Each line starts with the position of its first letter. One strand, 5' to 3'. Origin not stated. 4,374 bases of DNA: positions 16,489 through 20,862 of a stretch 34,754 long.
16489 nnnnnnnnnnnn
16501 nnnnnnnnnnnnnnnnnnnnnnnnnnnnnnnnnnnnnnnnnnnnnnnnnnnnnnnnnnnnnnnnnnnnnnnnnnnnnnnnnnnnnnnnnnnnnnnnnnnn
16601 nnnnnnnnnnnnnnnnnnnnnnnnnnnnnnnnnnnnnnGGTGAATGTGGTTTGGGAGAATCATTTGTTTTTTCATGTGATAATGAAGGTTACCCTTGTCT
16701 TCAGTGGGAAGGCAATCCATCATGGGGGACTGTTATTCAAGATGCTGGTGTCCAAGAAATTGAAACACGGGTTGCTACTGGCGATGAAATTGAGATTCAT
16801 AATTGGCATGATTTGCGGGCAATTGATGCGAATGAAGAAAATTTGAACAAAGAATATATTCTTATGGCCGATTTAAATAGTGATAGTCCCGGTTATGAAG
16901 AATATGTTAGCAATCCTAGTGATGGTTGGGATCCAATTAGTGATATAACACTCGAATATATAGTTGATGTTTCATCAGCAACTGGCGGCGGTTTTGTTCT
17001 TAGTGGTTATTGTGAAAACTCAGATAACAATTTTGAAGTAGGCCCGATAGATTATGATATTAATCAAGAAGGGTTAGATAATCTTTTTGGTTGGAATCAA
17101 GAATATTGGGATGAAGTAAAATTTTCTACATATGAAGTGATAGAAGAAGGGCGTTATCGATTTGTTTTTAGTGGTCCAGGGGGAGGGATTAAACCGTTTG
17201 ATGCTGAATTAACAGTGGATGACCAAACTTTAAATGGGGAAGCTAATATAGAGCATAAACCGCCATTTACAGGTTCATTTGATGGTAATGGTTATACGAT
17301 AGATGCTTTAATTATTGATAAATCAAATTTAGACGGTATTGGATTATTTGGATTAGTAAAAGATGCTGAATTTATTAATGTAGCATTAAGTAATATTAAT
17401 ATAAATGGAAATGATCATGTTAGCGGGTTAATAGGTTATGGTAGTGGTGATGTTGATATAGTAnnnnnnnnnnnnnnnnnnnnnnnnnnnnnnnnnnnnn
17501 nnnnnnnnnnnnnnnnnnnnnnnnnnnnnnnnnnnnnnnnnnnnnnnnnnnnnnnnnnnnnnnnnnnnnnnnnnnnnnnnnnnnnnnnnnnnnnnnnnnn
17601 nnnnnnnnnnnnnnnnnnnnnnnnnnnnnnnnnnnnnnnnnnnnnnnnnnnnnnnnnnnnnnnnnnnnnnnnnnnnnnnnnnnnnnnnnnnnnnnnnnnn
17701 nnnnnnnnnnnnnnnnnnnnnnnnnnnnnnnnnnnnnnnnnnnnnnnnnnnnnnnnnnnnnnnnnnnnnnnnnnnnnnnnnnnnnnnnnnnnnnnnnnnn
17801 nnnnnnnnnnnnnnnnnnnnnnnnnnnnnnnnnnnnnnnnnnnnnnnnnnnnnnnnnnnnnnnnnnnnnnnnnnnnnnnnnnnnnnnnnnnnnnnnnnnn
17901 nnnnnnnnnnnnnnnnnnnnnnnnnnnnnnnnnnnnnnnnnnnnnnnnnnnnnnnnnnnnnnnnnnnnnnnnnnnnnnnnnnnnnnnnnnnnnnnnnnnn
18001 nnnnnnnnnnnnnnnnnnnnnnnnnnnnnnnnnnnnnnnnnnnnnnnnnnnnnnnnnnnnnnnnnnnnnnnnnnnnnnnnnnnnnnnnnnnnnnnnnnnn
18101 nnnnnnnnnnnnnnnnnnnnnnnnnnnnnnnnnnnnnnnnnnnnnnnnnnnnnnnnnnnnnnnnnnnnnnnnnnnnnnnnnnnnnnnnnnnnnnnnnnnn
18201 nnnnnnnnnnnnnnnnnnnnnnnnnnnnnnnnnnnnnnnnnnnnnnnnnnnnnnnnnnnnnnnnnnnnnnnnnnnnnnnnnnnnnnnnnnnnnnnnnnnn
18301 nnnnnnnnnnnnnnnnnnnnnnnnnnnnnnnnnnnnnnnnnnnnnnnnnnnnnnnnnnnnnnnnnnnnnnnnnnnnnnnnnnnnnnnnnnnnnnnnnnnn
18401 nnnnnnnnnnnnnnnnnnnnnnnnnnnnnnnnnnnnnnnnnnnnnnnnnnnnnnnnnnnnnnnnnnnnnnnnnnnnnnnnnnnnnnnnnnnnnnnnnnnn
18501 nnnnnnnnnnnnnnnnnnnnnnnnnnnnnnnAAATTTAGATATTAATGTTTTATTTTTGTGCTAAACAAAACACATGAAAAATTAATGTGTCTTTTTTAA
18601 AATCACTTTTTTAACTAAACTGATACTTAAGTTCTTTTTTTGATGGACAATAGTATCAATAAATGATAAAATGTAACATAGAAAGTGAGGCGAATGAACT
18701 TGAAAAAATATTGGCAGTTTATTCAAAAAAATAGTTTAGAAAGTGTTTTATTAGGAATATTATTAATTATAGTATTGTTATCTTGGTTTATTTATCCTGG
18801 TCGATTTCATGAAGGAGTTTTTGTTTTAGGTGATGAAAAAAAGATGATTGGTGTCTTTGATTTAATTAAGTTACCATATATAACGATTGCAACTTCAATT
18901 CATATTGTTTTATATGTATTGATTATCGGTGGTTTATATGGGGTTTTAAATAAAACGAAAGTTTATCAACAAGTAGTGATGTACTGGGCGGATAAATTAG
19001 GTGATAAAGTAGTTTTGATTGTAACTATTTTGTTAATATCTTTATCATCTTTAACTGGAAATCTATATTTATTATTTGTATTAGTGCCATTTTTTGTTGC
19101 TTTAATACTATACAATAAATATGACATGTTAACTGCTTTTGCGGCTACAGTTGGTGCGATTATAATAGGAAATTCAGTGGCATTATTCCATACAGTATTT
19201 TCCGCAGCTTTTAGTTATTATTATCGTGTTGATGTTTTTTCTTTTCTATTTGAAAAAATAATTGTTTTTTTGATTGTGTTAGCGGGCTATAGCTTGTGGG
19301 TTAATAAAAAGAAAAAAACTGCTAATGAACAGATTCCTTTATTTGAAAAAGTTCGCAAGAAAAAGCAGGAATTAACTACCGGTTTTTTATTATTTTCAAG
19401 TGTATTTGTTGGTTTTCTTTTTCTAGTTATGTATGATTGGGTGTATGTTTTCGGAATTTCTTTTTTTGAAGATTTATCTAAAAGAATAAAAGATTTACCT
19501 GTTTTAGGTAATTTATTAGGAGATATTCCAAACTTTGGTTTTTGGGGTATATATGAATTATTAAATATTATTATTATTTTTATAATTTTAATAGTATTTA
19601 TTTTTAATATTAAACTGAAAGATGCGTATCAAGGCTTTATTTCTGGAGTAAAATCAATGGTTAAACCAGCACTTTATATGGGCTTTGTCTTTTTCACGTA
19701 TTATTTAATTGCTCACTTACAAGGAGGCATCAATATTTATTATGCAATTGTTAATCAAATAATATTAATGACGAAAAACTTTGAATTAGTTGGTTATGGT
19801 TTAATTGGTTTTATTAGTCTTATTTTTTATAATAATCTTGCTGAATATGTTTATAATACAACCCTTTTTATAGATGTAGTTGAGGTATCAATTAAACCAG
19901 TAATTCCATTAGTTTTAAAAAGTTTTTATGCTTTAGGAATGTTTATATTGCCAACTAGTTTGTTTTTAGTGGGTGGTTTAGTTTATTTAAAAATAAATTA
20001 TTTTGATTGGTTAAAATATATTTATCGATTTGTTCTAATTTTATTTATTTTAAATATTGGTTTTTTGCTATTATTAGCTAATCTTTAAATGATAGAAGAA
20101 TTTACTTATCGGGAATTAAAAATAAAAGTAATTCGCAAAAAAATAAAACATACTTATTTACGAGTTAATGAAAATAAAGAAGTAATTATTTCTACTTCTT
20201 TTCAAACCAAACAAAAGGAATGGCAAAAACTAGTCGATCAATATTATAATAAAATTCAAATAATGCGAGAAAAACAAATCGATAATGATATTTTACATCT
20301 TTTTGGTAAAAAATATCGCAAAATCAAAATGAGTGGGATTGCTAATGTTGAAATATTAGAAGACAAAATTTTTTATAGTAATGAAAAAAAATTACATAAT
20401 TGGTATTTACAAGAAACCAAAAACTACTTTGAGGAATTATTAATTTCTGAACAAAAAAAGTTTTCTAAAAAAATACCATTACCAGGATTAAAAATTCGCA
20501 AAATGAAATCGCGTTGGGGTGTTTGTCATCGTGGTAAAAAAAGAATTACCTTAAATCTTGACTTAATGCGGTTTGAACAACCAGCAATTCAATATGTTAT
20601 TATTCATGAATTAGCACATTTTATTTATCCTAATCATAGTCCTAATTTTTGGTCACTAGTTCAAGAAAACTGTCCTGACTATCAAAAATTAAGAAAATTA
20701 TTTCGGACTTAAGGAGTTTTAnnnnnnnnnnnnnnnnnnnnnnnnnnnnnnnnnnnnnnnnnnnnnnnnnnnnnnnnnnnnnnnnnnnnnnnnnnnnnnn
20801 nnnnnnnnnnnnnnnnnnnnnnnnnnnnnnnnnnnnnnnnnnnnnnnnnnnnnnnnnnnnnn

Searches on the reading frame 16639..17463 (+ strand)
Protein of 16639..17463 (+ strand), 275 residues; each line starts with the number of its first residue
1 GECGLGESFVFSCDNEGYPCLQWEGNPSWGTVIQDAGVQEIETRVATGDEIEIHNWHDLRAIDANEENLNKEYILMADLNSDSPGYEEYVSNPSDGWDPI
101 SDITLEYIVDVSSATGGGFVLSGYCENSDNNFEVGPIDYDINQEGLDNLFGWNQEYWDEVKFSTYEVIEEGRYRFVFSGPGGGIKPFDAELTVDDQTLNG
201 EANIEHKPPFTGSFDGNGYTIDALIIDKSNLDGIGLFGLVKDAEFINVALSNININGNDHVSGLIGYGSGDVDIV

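Call 26: find_related_loci(query=window:16639-17463:+, collection=metagenome_contigs, flank=3000)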
Query window:16639-17463:+ (275 aa) in metagenome_contigs; peptide patterns used: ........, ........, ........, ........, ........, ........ (x = any residue, [..] = any of these).
131 stretches matched a pattern, but none encodes a relative of the query by tblastn (E <= 1e-3).

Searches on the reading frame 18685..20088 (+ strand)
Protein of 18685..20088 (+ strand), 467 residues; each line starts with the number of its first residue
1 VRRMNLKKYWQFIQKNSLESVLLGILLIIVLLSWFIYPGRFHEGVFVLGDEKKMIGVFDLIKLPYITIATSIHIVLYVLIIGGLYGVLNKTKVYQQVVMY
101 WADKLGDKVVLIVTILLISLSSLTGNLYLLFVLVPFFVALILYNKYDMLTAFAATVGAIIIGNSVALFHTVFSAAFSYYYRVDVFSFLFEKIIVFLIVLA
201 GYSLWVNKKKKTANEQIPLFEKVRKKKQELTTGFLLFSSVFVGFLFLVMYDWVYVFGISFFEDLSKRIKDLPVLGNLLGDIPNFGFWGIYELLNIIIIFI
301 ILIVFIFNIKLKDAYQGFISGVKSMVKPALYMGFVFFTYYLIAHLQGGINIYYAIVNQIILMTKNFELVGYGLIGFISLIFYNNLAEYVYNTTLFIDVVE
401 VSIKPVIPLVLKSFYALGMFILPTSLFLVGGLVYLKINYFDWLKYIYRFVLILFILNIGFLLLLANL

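Call 6: search_protein_families(library=pfam, proteins=[window:18685-20088:+], max_evalue=0.01)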
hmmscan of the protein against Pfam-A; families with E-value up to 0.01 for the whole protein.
window:18685-20088:+ (467 aa): 1 family
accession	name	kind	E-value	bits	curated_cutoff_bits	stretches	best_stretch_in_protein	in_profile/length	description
PF03606.21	DcuC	-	3.9e-11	42.6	23.1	1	67-464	71-459/461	C4-dicarboxylate anaerobic carrier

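Call 7: search_protein_families(library=ncbifam, proteins=[window:18685-20088:+], max_evalue=0.01)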
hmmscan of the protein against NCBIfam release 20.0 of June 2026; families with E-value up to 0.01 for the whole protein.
window:18685-20088:+ (467 aa): 1 family
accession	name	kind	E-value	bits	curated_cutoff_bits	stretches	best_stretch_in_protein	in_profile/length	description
NF008611.1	PRK11588.1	equivalog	8.1e-07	28.1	500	2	419-457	441-479/492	putative basic amino acid antiporter YfcC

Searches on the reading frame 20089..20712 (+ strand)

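Call 6: search_protein_families(library=pfam, proteins=[window:20089-20712:+], max_evalue=0.01)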
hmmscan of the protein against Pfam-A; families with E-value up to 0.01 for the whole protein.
window:20089-20712:+ (207 aa): 4 families
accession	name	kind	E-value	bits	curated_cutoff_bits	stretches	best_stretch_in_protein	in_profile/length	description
PF01863.23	YgjP-like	-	3e-35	122.6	26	1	20-205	1-204/207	YgjP-like, metallopeptidase domain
PF10263.15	SprT-like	-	1.9e-06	28.1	25.6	1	122-179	9-73/108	SprT-like family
PF08325.16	WLM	-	0.00029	21.4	26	1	165-193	81-109/190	WLM domain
PF13582.12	Reprolysin_3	-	0.0096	16.9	22.4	0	22-107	21-99/123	Metallo-peptidase family M12B Reprolysin-like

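Call 7: search_protein_families(library=ncbifam, proteins=[window:20089-20712:+], max_evalue=0.01)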
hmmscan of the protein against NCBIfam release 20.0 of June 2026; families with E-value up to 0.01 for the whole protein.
window:20089-20712:+ (207 aa): 1 family
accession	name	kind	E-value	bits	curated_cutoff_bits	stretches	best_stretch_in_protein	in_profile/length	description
NF003421.0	PRK04860.1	equivalog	0.00014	21.4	175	1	108-179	12-84/170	SprT family zinc-dependent metalloprotease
